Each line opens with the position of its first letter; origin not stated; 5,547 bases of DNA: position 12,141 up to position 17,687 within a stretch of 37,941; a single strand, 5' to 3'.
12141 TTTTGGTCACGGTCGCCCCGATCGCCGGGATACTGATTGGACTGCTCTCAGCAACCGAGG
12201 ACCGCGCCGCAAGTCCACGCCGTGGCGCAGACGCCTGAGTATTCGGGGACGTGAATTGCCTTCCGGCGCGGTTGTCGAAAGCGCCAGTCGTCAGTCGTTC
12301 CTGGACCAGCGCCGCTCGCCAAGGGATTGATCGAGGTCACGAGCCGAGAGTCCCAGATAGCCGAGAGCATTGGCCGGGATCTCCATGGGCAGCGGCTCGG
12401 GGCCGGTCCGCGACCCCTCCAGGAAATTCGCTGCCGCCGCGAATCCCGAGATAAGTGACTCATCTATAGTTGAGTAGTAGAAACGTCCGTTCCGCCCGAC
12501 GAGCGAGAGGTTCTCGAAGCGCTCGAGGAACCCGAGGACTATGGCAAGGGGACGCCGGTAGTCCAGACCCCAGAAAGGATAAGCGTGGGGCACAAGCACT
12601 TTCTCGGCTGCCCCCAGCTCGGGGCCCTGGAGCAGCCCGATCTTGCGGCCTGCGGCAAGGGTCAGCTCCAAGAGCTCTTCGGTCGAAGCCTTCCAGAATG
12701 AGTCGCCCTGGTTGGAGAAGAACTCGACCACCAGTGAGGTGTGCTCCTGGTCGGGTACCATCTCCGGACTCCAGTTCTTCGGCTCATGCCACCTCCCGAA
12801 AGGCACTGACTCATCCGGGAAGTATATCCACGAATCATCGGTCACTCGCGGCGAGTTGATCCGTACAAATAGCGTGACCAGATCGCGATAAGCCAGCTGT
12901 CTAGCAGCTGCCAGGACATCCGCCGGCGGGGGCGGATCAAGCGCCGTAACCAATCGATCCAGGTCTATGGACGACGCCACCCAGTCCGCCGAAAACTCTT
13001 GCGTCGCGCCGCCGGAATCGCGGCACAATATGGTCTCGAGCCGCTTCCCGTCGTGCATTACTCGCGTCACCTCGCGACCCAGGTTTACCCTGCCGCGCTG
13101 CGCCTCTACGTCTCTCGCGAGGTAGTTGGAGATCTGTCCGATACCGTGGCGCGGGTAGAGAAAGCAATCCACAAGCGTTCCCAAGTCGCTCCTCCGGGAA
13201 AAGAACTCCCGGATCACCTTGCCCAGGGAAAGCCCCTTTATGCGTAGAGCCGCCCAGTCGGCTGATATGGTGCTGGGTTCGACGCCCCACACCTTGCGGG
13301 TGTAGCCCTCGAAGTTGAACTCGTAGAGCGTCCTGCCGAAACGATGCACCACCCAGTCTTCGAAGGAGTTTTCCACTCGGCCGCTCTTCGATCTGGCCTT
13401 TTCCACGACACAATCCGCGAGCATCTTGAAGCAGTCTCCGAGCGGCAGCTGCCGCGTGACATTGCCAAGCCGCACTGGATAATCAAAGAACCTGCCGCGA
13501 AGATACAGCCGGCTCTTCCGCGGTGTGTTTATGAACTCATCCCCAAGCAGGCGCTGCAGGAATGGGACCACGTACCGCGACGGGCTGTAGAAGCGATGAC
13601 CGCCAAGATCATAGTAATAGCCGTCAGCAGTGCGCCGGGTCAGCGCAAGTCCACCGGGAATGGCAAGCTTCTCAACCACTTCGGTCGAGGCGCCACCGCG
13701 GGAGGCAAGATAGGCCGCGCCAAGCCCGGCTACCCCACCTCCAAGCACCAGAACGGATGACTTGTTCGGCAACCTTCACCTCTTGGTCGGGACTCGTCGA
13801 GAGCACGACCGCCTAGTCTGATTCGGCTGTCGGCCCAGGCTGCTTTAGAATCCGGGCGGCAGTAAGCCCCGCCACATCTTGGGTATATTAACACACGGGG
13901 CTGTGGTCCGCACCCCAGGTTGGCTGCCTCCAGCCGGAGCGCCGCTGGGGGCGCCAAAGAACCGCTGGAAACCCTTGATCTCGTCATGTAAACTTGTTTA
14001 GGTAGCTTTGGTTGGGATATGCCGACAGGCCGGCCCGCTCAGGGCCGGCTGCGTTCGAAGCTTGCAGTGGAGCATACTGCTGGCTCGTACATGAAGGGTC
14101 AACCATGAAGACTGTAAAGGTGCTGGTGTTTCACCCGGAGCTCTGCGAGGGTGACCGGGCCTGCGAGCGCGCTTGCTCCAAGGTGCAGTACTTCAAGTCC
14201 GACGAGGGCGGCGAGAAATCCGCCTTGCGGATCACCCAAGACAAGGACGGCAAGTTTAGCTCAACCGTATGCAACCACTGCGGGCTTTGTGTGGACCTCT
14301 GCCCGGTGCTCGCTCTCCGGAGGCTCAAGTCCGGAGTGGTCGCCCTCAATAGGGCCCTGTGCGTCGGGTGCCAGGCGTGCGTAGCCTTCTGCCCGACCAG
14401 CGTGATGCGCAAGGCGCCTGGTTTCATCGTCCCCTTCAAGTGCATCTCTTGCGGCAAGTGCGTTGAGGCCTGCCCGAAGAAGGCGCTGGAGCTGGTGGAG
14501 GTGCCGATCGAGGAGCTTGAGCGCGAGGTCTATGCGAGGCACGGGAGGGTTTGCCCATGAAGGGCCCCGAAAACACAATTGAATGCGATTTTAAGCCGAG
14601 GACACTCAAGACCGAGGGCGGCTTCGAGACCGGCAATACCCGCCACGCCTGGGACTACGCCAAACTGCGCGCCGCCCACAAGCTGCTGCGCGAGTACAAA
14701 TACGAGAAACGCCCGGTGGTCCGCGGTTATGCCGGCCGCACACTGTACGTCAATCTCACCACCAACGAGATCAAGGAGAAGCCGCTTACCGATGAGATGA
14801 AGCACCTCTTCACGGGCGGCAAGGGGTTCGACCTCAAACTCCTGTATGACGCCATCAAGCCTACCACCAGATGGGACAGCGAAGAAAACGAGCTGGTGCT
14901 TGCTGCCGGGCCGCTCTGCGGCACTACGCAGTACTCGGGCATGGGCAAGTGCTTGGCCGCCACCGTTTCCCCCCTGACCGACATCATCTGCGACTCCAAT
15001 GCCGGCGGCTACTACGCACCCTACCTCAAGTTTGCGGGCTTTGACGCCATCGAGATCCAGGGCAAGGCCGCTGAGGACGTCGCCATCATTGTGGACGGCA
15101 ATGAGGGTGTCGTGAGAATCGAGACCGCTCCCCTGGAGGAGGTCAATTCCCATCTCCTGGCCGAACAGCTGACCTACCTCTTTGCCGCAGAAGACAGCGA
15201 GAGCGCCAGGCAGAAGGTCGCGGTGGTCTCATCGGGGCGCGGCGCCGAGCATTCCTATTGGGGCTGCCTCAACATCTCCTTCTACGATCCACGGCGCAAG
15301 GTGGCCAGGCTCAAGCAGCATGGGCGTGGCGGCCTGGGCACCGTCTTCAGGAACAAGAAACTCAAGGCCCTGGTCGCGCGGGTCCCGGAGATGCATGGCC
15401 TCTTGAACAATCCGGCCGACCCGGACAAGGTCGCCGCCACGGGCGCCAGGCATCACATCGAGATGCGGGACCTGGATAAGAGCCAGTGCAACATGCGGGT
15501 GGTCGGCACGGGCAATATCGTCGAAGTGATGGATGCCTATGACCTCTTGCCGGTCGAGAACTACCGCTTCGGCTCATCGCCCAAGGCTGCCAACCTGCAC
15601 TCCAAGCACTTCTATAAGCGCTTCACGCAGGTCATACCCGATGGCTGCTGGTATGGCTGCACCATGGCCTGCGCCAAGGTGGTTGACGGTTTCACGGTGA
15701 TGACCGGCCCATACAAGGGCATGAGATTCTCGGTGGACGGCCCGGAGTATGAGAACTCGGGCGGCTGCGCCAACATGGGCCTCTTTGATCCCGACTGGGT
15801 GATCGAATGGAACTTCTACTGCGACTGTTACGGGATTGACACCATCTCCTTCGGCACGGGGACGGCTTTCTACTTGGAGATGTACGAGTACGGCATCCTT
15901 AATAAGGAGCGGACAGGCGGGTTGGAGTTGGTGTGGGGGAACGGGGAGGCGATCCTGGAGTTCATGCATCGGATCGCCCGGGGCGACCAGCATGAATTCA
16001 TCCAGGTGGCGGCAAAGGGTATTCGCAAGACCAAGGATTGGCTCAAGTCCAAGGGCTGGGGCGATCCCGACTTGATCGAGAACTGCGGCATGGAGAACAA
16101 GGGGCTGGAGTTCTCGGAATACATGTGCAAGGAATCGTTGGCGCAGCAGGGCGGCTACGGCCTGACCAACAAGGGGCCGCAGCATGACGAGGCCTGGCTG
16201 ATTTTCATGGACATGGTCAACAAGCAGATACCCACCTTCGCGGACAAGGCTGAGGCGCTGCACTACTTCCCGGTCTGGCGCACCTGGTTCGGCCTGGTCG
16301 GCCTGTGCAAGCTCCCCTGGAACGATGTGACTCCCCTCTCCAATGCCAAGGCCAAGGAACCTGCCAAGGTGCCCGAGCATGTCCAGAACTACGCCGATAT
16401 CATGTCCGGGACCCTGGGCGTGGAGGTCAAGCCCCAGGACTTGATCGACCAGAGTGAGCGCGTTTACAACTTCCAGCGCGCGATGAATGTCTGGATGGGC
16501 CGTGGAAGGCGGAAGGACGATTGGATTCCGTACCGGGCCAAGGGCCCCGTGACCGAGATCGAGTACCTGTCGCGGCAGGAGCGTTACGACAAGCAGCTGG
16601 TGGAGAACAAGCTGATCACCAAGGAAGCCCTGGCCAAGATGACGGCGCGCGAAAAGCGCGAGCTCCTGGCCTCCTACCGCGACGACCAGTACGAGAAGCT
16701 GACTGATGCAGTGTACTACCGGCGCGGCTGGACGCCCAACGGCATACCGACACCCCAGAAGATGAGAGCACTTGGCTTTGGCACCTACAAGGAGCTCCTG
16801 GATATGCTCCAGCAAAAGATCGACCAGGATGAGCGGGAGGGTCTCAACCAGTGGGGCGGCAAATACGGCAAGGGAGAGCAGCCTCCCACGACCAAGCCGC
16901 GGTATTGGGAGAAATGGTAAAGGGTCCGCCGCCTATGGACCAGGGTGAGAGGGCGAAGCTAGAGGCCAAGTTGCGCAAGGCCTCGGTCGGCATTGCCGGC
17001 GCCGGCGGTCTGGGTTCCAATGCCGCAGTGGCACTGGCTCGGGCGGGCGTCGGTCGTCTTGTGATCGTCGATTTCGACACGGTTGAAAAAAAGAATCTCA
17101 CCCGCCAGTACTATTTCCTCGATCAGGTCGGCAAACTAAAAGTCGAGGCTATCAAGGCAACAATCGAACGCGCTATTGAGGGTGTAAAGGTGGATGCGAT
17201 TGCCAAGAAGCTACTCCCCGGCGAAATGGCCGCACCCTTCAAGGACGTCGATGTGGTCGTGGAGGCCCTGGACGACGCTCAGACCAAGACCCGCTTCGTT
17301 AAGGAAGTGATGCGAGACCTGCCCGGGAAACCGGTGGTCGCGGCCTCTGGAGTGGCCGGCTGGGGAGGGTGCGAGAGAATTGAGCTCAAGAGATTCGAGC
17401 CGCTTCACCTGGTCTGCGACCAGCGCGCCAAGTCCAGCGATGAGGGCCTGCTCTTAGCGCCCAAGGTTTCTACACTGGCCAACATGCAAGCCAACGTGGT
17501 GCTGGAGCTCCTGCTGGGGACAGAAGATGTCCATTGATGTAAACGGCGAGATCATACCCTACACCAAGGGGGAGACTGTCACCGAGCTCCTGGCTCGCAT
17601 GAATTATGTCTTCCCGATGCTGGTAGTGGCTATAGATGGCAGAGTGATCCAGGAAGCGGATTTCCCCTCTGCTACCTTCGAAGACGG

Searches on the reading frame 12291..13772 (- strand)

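Call 51: search_protein_families(library=pfam, proteins=[window:12291-13772:-], max_evalue=0.0001)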
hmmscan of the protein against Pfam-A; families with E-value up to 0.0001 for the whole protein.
window:12291-13772:- (493 aa): 5 families
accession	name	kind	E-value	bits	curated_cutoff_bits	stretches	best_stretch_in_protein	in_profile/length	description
PF01593.30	Amino_oxidase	-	1.8e-16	60.9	19.8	1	15-447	2-439/443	Flavin containing amine oxidoreductase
PF13450.12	NAD_binding_8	-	5.8e-11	42.9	21.9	1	9-75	1-68/68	NAD(P)-binding Rossmann-like domain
PF12831.13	FAD_oxidored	-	1.4e-07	31.6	27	1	7-43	2-38/416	FAD dependent oxidoreductase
PF01266.30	DAO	-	1.8e-05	24.9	27.9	0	7-41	2-36/353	FAD dependent oxidoreductase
PF03275.19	GLF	-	4.7e-05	23.6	26.3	0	291-357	99-164/203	UDP-galactopyranose mutase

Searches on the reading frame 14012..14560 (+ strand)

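Call 52: search_protein_families(library=pfam, proteins=[window:14012-14560:+], max_evalue=0.0001)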
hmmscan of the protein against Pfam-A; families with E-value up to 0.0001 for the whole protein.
window:14012-14560:+ (182 aa): 14 families
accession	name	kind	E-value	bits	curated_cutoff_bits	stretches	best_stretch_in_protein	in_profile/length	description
PF00037.32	Fer4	-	9.9e-20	69.9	21.1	2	139-160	3-24/24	4Fe-4S binding domain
PF13237.11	Fer4_10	-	6.3e-16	58.5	25.5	1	112-155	4-53/53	4Fe-4S dicluster domain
PF12838.12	Fer4_7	-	2.9e-15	56.9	27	2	87-130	2-51/52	4Fe-4S dicluster domain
PF12837.12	Fer4_6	-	1.2e-13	50.6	25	0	143-158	8-23/24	4Fe-4S binding domain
PF13187.11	Fer4_9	-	2.1e-12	47.3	27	2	117-158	2-51/52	4Fe-4S dicluster domain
PF13484.11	Fer4_16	-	4.1e-11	43.9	30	1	143-162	1-20/66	4Fe-4S double cluster binding domain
PF12800.12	Fer4_4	-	4.7e-11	42.4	24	0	142-156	2-16/17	4Fe-4S binding domain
PF14697.11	Fer4_21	-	4.9e-11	43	35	1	86-129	7-53/59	4Fe-4S dicluster domain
PF12797.12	Fer4_2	-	5.7e-11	42.1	24.5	0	138-155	4-21/22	4Fe-4S binding domain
PF13746.11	Fer4_18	-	1.8e-07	31.8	27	1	114-156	58-97/114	4Fe-4S dicluster domain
PF12798.12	Fer4_3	-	1e-06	29.5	27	0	144-158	1-15/15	4Fe-4S binding domain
PF13534.11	Fer4_17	-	6.6e-06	27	22.2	0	87-106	2-21/61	4Fe-4S dicluster domain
PF13183.11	Fer4_8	-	8.1e-06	26.7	27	0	86-104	4-22/68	4Fe-4S dicluster domain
PF25160.1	LdpA_Fe-S-bd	-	5.1e-05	23.4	27.6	0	123-160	9-44/49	LdpA Fe-S cluster-binding domain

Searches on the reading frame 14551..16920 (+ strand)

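Call 51: search_protein_families(library=pfam, proteins=[window:14551-16920:+], max_evalue=0.0001)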
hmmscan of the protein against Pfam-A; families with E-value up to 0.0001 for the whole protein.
window:14551-16920:+ (789 aa): 2 families
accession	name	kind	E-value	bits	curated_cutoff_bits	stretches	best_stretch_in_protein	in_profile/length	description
PF01314.23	AFOR_C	-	3.3e-82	277.1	27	1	305-742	10-384/385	Aldehyde ferredoxin oxidoreductase, domains 2 & 3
PF02730.20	AFOR_N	-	2.9e-46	158.2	29.8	1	62-277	1-197/199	Aldehyde ferredoxin oxidoreductase, N-terminal domain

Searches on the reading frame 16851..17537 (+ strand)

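Call 52: search_protein_families(library=pfam, proteins=[window:16851-17537:+], max_evalue=0.0001)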
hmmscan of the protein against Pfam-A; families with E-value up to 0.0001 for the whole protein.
window:16851-17537:+ (228 aa): 1 family
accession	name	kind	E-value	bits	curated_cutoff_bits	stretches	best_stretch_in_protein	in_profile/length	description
PF00899.27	ThiF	-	1.4e-33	116.5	28.1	1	38-225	15-206/238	ThiF family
